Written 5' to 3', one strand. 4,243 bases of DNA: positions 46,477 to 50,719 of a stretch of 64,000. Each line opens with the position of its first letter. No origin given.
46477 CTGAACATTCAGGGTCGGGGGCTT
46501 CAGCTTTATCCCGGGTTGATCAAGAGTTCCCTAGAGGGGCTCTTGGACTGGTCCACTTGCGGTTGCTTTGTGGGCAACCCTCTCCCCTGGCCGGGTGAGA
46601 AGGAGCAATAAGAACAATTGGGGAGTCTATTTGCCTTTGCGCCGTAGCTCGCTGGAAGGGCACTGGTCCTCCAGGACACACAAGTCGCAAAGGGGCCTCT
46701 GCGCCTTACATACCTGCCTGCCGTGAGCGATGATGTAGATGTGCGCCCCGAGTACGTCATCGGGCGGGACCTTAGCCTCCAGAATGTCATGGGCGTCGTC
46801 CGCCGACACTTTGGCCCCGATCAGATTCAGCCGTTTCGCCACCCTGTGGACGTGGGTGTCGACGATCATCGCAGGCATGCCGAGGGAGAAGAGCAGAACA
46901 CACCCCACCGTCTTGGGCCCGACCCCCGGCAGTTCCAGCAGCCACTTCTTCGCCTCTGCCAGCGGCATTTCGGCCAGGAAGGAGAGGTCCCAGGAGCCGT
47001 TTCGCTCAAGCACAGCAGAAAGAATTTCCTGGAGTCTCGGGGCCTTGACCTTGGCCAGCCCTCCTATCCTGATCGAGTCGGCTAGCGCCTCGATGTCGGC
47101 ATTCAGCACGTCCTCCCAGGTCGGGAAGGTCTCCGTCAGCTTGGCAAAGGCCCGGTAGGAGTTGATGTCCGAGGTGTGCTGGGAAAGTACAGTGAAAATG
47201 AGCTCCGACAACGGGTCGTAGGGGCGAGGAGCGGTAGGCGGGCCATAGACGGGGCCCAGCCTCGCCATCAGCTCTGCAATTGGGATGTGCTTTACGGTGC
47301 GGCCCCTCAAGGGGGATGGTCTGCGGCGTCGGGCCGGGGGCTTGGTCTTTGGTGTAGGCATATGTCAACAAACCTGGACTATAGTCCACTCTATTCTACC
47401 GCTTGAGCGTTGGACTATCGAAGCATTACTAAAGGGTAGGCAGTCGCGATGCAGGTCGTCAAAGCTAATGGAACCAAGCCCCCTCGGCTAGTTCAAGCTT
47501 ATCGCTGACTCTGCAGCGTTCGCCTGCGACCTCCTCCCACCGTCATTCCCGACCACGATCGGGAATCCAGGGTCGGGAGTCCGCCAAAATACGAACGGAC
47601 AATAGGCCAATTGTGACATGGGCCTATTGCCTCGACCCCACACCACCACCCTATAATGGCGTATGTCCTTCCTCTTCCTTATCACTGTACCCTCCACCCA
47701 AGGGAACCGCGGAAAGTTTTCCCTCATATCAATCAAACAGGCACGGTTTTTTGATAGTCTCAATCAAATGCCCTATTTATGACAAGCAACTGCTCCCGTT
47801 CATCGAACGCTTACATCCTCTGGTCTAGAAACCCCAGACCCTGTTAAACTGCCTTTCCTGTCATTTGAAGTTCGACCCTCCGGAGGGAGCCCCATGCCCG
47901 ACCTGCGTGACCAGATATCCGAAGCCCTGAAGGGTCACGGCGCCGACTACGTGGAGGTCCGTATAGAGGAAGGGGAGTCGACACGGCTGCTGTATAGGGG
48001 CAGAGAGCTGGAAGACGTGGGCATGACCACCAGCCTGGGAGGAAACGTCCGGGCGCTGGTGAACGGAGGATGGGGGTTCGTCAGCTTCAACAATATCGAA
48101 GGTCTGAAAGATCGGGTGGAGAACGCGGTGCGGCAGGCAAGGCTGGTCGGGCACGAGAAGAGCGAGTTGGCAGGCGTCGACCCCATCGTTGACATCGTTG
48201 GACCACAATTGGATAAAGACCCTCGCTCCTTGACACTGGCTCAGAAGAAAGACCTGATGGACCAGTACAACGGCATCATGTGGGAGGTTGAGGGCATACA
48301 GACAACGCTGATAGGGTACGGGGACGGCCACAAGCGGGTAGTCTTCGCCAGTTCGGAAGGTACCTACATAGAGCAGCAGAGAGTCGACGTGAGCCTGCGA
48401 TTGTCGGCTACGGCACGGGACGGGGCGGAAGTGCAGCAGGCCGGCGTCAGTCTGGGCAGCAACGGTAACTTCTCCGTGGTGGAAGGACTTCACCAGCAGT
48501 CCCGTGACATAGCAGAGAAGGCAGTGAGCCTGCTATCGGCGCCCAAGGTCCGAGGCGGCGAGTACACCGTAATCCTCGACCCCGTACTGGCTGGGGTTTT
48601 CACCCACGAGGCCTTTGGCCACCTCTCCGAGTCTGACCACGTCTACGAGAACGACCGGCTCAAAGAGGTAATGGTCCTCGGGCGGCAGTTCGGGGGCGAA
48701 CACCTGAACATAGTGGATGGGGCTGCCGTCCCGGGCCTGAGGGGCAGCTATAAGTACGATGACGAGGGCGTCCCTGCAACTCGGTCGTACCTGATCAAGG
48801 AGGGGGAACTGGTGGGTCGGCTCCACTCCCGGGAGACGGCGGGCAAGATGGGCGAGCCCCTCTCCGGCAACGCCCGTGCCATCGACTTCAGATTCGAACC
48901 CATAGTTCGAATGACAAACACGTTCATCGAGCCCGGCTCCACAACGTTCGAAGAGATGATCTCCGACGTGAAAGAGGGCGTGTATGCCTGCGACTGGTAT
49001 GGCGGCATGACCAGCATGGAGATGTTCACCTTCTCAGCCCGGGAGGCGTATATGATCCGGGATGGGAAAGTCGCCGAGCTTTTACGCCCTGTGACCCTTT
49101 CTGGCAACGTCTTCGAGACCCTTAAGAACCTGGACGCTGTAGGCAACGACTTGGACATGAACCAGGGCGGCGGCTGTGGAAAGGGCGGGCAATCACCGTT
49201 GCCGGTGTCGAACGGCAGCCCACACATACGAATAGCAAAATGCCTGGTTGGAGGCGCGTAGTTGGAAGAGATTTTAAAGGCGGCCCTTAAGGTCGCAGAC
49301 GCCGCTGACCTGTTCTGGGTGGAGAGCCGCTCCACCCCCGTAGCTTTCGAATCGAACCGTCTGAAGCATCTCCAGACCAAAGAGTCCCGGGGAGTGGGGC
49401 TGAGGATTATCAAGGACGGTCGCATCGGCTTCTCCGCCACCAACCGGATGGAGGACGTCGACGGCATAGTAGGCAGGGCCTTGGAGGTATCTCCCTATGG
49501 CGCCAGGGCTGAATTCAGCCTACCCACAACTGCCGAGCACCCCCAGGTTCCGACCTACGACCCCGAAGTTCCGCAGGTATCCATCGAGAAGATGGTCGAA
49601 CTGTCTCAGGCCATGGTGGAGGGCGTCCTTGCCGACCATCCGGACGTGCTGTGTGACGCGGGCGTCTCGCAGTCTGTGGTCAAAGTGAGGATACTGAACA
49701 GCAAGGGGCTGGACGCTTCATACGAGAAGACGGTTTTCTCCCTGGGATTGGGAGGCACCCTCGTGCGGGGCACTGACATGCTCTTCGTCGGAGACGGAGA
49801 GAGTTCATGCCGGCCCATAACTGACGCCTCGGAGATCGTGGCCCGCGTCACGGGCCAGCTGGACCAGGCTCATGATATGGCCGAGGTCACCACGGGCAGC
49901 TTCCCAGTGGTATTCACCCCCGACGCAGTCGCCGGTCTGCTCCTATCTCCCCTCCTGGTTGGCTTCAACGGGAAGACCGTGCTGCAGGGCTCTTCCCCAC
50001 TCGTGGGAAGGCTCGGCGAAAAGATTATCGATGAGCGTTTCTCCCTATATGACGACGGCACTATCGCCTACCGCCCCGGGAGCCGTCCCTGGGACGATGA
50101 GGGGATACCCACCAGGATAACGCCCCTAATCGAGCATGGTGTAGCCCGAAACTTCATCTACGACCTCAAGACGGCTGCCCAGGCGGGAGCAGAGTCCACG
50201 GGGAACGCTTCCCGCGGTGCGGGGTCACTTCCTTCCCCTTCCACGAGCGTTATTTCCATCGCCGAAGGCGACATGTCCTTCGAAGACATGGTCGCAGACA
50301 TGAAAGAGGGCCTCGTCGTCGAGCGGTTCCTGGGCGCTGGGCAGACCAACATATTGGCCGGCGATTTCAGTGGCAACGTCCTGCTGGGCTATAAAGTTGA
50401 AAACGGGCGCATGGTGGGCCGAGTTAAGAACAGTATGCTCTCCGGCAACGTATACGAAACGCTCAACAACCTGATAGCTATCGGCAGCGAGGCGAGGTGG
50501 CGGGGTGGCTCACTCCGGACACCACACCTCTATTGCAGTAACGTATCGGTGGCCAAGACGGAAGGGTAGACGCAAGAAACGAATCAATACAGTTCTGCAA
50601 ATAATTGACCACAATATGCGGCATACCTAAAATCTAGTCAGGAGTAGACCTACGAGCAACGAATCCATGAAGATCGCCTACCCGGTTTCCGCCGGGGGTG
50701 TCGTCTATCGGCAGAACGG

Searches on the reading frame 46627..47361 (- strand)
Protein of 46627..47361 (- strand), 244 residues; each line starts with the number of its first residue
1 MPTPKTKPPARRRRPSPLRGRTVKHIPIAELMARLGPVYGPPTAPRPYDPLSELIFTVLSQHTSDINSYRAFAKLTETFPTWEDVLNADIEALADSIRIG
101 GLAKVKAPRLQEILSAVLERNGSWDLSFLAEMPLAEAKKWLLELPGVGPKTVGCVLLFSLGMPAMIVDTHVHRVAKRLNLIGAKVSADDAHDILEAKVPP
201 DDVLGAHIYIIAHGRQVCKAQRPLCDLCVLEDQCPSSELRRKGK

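Call 70: search_protein_families(library=pfam, proteins=[window:46627-47361:-], max_evalue=0.001)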
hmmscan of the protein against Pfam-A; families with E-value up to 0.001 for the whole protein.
window:46627-47361:- (244 aa): 2 families
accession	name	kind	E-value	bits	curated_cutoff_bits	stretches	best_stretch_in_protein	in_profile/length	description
PF00730.31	HhH-GPD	-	3e-16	60.1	26.2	1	57-199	3-107/108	HhH-GPD superfamily base excision DNA repair protein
PF00633.29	HHH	-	0.00031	20.9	24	1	139-158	11-30/30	Helix-hairpin-helix motif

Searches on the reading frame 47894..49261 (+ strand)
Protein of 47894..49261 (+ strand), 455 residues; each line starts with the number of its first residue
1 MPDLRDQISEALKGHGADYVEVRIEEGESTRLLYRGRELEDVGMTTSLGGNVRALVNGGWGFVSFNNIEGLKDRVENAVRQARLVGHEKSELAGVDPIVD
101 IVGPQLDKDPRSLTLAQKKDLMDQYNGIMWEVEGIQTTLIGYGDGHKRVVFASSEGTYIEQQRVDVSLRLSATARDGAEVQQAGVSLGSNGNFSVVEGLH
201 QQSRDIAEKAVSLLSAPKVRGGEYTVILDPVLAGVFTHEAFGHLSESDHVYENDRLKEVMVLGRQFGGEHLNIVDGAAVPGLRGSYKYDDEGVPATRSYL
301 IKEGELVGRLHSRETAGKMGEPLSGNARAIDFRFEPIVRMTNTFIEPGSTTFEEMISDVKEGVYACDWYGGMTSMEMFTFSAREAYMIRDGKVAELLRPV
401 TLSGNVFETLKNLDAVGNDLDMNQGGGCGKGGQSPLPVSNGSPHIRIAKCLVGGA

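Call 33: search_protein_families(library=pfam, proteins=[window:47894-49261:+], max_evalue=0.0001)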
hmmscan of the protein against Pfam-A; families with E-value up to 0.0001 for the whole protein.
window:47894-49261:+ (455 aa): 3 families
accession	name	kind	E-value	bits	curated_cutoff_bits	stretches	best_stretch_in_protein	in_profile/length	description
PF19289.4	PmbA_TldD_3rd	-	6.2e-57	192.7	22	1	222-454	2-220/220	PmbA/TldA metallopeptidase C-terminal domain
PF19290.4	PmbA_TldD_2nd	-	1.1e-13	52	20.9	1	109-214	2-109/109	PmbA/TldA metallopeptidase central domain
PF01523.21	PmbA_TldD_1st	-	3.1e-13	50.1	20.9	1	20-82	1-65/65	PmbA/TldA metallopeptidase domain 1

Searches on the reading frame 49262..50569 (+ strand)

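Call 33: search_protein_families(library=pfam, proteins=[window:49262-50569:+], max_evalue=0.0001)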
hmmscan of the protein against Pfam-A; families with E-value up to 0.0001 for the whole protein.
window:49262-50569:+ (435 aa): 3 families
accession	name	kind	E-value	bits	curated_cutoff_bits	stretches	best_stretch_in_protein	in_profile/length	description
PF19289.4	PmbA_TldD_3rd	-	2.1e-68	230.2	22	1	211-431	1-219/220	PmbA/TldA metallopeptidase C-terminal domain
PF01523.21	PmbA_TldD_1st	-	2.9e-13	50.2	20.9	1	15-75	1-63/65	PmbA/TldA metallopeptidase domain 1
PF19290.4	PmbA_TldD_2nd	-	7.9e-06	26.7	20.9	1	103-168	3-71/109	PmbA/TldA metallopeptidase central domain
